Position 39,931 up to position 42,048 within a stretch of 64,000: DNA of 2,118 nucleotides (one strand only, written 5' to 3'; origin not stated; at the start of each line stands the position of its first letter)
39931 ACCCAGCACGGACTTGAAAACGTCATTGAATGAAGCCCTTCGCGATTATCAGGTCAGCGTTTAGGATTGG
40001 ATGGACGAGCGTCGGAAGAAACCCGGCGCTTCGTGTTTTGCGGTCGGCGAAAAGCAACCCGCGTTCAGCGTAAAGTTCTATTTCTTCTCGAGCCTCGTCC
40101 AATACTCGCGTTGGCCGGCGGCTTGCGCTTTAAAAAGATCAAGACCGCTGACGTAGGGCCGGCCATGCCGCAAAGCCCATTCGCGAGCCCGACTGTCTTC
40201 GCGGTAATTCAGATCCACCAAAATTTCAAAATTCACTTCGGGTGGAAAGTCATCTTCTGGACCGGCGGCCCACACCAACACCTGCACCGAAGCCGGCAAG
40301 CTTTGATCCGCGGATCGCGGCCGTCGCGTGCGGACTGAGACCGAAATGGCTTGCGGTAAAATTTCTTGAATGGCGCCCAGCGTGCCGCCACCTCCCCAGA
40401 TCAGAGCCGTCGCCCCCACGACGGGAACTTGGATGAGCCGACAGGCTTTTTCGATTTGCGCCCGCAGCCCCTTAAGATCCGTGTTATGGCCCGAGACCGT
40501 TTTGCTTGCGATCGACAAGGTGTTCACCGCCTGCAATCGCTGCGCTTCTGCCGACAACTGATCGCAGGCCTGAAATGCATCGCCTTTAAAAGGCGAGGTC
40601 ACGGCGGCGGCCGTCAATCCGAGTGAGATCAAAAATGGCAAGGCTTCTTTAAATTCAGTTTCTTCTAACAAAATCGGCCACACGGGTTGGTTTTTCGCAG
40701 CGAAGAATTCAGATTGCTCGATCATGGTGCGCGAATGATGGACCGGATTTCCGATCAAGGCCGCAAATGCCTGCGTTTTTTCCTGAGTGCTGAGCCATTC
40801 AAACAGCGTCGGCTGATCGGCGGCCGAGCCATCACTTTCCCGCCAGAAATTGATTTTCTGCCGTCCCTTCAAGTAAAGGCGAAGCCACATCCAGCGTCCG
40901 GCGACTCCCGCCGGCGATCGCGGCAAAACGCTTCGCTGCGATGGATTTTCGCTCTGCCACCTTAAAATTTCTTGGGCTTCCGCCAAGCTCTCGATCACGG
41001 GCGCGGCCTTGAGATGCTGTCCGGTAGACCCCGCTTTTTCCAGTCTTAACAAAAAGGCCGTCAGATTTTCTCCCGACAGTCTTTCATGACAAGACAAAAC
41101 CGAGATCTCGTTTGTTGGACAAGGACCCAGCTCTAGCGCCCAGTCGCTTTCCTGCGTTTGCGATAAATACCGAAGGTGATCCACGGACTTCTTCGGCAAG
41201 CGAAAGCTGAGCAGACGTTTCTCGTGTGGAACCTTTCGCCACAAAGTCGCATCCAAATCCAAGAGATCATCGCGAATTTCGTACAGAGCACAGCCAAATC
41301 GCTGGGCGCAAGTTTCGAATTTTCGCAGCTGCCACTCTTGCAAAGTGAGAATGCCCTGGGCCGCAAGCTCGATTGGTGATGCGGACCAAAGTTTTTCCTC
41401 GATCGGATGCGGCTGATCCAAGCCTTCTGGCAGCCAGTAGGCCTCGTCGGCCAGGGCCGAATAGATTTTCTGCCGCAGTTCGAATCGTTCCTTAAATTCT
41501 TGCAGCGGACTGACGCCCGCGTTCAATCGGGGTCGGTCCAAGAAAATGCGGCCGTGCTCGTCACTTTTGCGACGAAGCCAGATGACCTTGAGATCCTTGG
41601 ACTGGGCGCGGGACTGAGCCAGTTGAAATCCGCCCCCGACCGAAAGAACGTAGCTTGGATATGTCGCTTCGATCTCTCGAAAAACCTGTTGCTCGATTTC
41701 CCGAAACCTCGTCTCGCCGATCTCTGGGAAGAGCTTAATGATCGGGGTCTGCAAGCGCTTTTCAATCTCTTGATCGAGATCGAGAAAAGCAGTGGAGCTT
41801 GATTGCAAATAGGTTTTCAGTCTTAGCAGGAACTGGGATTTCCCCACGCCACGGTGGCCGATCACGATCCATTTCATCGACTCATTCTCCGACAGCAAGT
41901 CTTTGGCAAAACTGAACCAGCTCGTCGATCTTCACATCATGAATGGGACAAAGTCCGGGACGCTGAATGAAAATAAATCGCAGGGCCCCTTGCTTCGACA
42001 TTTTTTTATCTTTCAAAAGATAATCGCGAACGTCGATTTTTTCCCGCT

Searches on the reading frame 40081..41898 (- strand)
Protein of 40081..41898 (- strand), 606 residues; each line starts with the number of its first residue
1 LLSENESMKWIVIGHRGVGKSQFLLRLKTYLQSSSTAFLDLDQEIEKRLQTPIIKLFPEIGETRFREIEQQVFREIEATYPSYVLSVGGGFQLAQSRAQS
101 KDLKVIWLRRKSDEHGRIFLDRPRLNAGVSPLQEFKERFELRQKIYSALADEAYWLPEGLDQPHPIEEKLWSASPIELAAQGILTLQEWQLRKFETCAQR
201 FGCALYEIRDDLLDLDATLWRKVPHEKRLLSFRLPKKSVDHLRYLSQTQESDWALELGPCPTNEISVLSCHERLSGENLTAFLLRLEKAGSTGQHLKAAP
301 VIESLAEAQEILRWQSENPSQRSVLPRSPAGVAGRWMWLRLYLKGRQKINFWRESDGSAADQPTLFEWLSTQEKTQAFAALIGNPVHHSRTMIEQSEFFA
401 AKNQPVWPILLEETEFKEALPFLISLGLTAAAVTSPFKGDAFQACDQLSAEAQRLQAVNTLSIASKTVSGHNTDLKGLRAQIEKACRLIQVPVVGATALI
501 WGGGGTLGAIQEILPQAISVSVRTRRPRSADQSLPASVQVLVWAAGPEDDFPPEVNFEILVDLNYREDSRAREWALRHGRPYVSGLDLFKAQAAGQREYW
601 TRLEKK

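Call 62: search_protein_families(library=pfam, proteins=[window:40081-41898:-], max_evalue=0.001)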
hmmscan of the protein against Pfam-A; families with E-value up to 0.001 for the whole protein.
window:40081-41898:- (606 aa): 2 families
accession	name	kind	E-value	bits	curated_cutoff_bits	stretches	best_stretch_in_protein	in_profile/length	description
PF01202.28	SKI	-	9e-15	55.6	22.1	1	32-151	14-137/159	Shikimate kinase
PF08501.16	Shikimate_dh_N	-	6.3e-13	49.2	27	1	381-461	1-83/83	Shikimate dehydrogenase substrate binding domain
